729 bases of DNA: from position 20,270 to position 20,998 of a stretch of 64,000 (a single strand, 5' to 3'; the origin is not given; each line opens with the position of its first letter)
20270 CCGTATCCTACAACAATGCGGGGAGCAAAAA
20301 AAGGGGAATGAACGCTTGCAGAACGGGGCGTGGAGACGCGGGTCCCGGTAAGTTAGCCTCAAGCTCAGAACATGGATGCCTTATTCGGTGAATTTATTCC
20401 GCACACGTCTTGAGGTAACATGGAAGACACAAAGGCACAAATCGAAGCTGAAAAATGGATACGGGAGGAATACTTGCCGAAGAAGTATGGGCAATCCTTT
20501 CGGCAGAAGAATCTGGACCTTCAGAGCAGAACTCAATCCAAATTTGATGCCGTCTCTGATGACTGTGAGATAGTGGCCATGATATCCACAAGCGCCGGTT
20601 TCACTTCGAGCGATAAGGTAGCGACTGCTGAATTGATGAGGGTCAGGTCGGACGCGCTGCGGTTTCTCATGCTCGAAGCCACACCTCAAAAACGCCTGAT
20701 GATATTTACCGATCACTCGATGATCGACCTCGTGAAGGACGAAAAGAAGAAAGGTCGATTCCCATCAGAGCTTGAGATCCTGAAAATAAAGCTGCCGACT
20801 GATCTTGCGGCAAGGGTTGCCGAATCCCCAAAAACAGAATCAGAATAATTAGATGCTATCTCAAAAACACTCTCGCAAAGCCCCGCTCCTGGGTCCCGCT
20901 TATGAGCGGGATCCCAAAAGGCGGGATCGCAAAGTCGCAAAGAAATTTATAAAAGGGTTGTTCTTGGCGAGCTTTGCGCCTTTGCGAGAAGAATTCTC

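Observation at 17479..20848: Nuclease-fold protein + Hanks kinase + unknown 388-aa protein operon behind the type I R-M: candidate uncharacterised defence system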

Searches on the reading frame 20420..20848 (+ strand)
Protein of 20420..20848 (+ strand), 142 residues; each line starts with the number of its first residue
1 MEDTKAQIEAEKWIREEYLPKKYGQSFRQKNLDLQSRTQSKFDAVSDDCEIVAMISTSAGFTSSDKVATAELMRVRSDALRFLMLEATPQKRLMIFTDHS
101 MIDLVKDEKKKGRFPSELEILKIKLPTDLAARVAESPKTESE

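Call 3: search_protein_families(library=pfam, proteins=[window:20420-20848:+], max_evalue=0.1)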
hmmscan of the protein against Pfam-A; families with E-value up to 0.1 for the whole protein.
window:20420-20848:+ (142 aa): 1 family
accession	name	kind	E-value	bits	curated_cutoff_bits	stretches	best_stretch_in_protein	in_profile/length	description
PF20901.3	Sf6_terminase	-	0.051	14.1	27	0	3-27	79-103/106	Bacteriophage Sf6, terminase small subunit-like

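Call 4: search_protein_families(library=padloc, proteins=[window:20420-20848:+], max_evalue=0.1)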
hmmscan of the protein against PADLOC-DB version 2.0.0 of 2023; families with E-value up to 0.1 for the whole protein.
window:20420-20848:+ (142 aa): 0 families

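Call 5: search_protein_families(library=ncbifam, proteins=[window:20420-20848:+], max_evalue=0.1)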
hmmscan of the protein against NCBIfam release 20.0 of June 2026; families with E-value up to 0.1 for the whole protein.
window:20420-20848:+ (142 aa): 0 families

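Call 8: search_protein_families(library=phrogs, proteins=[window:20420-20848:+], max_evalue=0.1)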
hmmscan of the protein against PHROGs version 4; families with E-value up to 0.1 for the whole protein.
window:20420-20848:+ (142 aa): 1 family
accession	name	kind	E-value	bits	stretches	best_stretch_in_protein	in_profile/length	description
phrog_1482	-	head and packaging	0.05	14.2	0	3-31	93-121/147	terminase small subunit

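Call 101: search_dna_similar(query=window:20420-20848:+, collection=plasmids, mode=protein, max_evalue=0.001, max_rows=10)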
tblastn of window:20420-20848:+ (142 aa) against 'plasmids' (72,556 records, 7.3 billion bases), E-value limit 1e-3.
Records with a match: 2; places in all: 2; records where one place covers at least 80% of the query: 2.
Best place of each record, by identity: <60% 2.
By first word of the organism name: Azospirillum 2.
By predicted mobility (MOB-suite, as given by PLSDB): mobilizable 2.
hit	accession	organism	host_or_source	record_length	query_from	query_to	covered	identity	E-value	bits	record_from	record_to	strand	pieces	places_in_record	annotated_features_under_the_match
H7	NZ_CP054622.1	Azospirillum oryzae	cell culture,soil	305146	3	142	99%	33.6%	4e-20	92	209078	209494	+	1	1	hypothetical protein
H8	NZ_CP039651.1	Azospirillum sp. TSA2s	Soil,rice paddy soil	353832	3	142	99%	33.6%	4e-20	92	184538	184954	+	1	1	hypothetical protein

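Call 102: get_annotated_region(hit=H7, flank=5000)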
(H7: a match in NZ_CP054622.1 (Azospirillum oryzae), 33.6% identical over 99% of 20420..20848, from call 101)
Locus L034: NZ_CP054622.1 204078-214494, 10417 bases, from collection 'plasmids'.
description: Azospirillum oryzae strain KACC 14407 plasmid unnamed7, complete sequence
organism: Azospirillum oryzae (NCBI taxid 286727)
taxonomy: Bacteria; Pseudomonadota; Alphaproteobacteria; Rhodospirillales; Azospirillaceae; Azospirillum; Azospirillum oryzae
host: -; source: cell culture,soil; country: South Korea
typing (MOB-suite, as given by PLSDB): mobilizable; relaxase MOBH
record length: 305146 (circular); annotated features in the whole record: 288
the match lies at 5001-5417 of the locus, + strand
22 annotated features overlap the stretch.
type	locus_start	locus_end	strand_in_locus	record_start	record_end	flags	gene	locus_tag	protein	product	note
CDS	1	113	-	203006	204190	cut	-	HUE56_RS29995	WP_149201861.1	IS110 family transposase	-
CDS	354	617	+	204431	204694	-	-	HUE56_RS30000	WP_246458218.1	transposase domain-containing protein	-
CDS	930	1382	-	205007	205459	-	-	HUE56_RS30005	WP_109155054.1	PIN domain-containing protein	-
CDS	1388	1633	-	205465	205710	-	-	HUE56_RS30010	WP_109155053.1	type II toxin-antitoxin system prevent-host-death family antitoxin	GO:0008219 - cell death [Evidence IEA]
CDS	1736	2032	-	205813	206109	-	-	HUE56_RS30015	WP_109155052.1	hypothetical protein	-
CDS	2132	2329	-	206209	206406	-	-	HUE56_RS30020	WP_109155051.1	hypothetical protein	-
CDS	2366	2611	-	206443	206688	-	-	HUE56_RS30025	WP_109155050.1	hypothetical protein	-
CDS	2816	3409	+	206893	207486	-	-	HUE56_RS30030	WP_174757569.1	hypothetical protein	-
CDS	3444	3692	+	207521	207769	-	-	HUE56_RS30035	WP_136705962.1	hypothetical protein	-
CDS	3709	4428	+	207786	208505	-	-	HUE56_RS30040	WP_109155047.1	Fic family protein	-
CDS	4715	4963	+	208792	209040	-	-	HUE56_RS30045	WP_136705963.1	hypothetical protein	-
CDS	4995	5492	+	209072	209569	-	-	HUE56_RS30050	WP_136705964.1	hypothetical protein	-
CDS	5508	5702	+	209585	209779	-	-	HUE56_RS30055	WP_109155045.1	hypothetical protein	-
CDS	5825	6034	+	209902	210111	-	-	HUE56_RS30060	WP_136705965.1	hypothetical protein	-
CDS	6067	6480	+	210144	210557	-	-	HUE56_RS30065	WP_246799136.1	DUF6283 family protein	-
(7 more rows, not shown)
